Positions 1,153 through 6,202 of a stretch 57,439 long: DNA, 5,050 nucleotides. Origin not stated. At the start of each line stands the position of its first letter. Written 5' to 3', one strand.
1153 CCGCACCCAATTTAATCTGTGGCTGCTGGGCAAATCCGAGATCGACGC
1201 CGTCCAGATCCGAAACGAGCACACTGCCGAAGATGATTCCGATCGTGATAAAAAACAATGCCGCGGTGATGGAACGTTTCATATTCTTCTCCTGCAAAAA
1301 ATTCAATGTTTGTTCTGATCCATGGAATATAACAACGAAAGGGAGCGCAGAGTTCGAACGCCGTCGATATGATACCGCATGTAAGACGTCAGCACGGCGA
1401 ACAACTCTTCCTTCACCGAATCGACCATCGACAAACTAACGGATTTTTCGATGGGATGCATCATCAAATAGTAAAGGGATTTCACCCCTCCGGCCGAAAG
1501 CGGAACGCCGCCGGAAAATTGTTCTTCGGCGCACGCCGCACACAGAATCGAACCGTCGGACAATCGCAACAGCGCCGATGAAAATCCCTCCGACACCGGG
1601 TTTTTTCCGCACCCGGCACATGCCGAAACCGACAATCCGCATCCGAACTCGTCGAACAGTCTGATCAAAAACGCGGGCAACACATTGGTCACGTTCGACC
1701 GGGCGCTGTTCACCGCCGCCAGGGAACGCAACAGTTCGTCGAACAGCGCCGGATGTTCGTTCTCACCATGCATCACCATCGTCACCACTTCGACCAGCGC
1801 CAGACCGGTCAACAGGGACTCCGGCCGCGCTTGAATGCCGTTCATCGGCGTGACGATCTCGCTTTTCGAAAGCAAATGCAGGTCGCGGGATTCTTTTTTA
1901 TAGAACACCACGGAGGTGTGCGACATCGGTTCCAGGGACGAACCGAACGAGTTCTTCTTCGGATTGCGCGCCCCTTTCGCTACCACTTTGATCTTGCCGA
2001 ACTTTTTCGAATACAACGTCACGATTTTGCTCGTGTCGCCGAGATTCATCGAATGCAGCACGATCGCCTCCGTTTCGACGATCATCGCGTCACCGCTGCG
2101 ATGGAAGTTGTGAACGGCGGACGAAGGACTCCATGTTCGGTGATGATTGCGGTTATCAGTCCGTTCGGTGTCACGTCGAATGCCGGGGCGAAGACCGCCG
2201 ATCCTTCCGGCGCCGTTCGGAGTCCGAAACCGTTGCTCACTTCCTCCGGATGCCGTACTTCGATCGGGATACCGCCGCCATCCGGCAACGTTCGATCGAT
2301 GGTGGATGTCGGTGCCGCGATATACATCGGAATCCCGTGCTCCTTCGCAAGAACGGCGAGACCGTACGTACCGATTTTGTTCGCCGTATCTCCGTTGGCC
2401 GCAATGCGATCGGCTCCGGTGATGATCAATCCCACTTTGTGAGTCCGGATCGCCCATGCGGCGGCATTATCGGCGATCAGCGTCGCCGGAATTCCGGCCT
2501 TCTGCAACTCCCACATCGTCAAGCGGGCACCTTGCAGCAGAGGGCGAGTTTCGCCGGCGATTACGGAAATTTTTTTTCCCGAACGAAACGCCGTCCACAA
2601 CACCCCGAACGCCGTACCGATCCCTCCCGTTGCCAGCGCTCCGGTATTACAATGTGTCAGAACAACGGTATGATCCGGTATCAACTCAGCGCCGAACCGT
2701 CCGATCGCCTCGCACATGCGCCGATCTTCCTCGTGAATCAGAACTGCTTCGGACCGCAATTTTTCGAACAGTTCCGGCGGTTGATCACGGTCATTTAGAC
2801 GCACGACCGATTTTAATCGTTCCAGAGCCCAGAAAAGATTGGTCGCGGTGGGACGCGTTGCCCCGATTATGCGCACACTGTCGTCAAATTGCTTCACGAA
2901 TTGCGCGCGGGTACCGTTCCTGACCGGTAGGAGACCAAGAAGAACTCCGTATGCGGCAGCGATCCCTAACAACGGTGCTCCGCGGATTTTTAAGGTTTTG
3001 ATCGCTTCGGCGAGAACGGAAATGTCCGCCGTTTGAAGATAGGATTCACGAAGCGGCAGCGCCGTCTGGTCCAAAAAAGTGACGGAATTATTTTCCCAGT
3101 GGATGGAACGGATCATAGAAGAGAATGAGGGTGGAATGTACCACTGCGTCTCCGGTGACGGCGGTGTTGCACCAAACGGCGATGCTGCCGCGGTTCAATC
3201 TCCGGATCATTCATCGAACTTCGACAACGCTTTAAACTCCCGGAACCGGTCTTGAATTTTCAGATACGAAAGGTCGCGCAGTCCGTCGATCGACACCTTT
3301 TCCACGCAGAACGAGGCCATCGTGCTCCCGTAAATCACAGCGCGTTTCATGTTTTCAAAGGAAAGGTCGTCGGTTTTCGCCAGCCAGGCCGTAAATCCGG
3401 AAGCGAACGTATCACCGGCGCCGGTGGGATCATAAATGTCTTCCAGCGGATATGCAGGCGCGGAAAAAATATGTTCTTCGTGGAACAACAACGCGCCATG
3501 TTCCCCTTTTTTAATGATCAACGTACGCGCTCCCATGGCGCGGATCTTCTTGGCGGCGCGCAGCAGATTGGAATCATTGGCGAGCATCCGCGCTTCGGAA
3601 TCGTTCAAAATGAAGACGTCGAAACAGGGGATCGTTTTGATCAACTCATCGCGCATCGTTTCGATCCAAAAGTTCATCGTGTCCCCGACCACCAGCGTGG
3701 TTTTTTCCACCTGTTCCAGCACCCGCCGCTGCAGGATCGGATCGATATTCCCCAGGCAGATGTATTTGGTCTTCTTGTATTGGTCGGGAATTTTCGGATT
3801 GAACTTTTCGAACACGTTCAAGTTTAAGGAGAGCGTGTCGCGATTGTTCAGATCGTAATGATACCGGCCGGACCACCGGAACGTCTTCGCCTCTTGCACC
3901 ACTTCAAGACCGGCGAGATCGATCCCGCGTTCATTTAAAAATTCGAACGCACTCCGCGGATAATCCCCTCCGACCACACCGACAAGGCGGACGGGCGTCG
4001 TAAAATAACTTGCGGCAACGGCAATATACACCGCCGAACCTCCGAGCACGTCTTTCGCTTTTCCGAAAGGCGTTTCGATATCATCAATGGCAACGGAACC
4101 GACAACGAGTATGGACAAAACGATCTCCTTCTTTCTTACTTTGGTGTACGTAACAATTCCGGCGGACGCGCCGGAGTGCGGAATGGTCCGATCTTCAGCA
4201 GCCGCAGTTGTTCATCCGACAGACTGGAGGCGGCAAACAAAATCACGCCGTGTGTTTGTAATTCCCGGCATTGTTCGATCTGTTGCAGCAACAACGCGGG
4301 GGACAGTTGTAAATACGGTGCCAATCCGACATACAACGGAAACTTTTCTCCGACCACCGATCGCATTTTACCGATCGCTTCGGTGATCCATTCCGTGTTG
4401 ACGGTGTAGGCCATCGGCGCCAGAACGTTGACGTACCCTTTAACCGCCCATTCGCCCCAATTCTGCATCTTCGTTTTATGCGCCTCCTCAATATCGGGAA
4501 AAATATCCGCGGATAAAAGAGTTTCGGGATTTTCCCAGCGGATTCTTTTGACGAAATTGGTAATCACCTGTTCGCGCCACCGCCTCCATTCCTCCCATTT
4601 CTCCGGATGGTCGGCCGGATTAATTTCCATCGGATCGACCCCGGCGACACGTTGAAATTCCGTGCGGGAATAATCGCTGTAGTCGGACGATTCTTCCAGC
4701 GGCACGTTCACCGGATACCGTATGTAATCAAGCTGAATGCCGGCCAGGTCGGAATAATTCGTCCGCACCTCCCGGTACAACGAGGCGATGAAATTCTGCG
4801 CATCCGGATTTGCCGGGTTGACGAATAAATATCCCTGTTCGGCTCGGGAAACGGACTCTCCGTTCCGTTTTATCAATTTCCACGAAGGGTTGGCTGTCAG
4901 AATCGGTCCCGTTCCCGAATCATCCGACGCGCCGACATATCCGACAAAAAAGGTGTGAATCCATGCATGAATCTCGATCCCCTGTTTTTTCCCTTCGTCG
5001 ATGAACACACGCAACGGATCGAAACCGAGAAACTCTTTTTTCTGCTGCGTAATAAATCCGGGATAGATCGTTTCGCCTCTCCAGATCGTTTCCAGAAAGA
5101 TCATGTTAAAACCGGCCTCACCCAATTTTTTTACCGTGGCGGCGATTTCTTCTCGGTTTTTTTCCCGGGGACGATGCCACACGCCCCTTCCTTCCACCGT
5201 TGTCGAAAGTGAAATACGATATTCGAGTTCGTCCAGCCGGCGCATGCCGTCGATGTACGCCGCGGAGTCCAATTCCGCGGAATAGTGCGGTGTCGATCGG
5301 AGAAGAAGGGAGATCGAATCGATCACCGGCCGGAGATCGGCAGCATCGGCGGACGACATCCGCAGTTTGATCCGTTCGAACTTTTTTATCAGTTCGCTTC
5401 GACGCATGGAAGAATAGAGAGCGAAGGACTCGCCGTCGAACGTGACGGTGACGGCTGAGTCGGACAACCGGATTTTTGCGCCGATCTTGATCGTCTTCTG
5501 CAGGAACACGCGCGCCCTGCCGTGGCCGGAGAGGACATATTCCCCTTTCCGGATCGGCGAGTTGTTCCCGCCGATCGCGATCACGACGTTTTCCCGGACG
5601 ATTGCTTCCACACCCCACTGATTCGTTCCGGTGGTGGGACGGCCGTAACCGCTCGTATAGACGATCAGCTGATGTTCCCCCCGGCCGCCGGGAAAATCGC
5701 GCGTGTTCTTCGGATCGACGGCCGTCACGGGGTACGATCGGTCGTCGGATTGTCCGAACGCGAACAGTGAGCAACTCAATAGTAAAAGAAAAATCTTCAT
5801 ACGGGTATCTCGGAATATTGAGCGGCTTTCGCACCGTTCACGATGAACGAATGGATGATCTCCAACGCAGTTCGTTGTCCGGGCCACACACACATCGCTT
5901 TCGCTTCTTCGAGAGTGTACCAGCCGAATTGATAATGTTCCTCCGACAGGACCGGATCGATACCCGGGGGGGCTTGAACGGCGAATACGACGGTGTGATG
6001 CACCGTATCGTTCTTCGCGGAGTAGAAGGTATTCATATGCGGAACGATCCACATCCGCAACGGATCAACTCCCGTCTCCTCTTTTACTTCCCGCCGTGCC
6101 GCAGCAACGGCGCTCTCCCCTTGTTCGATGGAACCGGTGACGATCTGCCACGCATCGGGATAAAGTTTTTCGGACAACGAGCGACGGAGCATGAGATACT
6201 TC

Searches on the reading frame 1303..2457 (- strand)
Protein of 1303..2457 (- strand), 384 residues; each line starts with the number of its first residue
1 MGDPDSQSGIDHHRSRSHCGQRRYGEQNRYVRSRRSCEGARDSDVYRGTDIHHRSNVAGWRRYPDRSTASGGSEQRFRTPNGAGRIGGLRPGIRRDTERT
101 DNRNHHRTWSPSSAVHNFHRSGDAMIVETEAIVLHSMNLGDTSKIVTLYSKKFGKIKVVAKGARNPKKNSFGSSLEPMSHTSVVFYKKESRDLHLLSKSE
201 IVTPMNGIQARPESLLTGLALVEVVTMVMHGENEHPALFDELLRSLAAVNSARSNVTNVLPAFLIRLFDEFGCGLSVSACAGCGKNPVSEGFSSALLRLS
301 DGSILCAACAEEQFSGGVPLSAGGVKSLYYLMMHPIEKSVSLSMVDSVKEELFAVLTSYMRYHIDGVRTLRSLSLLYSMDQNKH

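Call 12: search_protein_families(library=pfam, proteins=[window:1303-2457:-], max_evalue=0.0001)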
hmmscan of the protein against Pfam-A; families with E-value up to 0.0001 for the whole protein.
window:1303-2457:- (384 aa): 2 families
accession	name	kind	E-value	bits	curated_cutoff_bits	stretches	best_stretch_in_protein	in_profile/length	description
PF11967.14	RecO_N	-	1.4e-21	76.7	27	1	125-204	1-79/80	Recombination protein O N terminal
PF02565.21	RecO_C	-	2.1e-21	76.8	22.1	1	213-366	5-151/157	Recombination protein O C terminal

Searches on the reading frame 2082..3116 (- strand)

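Call 12: search_protein_families(library=pfam, proteins=[window:2082-3116:-], max_evalue=0.0001)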
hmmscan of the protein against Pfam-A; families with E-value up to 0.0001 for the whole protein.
window:2082-3116:- (344 aa): 1 family
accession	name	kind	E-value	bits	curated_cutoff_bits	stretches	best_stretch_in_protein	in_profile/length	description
PF01008.23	IF-2B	-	7.1e-80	268.7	22.4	1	43-333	1-280/280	Initiation factor 2 subunit family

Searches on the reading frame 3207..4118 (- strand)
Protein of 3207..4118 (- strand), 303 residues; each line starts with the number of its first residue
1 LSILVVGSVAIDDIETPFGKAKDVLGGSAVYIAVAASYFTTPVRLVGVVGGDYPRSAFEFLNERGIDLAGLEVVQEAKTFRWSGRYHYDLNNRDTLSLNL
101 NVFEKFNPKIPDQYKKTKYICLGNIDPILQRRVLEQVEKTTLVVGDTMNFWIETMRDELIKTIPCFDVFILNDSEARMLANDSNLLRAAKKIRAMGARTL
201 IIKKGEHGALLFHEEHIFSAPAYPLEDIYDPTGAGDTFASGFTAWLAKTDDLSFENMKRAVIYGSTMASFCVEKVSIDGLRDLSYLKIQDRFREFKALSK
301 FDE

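Call 12: search_protein_families(library=pfam, proteins=[window:3207-4118:-], max_evalue=0.0001)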
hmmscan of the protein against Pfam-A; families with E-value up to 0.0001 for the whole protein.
window:3207-4118:- (303 aa): 2 families
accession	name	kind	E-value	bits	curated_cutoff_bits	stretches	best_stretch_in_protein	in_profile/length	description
PF00294.29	PfkB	-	2.2e-30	106.5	25.8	1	20-275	30-293/302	pfkB family carbohydrate kinase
PF08543.17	Phos_pyr_kin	-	9.6e-06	25.6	27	1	156-253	109-218/246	Phosphomethylpyrimidine kinase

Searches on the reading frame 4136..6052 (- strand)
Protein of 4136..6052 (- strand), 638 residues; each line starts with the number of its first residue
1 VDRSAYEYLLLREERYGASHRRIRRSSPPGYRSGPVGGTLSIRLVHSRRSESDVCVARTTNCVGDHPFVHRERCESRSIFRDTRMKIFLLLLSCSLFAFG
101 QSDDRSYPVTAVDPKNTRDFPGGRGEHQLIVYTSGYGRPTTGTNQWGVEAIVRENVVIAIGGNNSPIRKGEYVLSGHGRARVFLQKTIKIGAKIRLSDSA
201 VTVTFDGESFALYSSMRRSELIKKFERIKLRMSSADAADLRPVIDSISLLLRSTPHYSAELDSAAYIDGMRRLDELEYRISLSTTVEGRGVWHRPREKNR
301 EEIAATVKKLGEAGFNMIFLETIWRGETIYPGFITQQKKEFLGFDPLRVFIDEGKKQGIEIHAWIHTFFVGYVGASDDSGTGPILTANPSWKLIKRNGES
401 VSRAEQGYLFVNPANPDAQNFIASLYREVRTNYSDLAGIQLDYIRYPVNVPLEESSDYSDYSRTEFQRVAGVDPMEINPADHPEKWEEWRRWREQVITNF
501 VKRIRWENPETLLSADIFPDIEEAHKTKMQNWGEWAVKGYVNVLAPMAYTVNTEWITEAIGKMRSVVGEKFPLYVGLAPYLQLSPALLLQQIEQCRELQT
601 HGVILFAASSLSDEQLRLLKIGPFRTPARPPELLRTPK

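Call 12: search_protein_families(library=pfam, proteins=[window:4136-6052:-], max_evalue=0.0001)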
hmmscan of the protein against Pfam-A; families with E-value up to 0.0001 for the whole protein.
window:4136-6052:- (638 aa): 2 families
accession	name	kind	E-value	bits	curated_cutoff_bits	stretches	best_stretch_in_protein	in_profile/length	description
PF02638.21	GHL10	-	3.4e-22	79.4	27.9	1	299-563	17-275/311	Glycosyl hydrolase-like 10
PF13200.12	DUF4015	-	5.2e-08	32.8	27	1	386-549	91-226/313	Putative glycosyl hydrolase domain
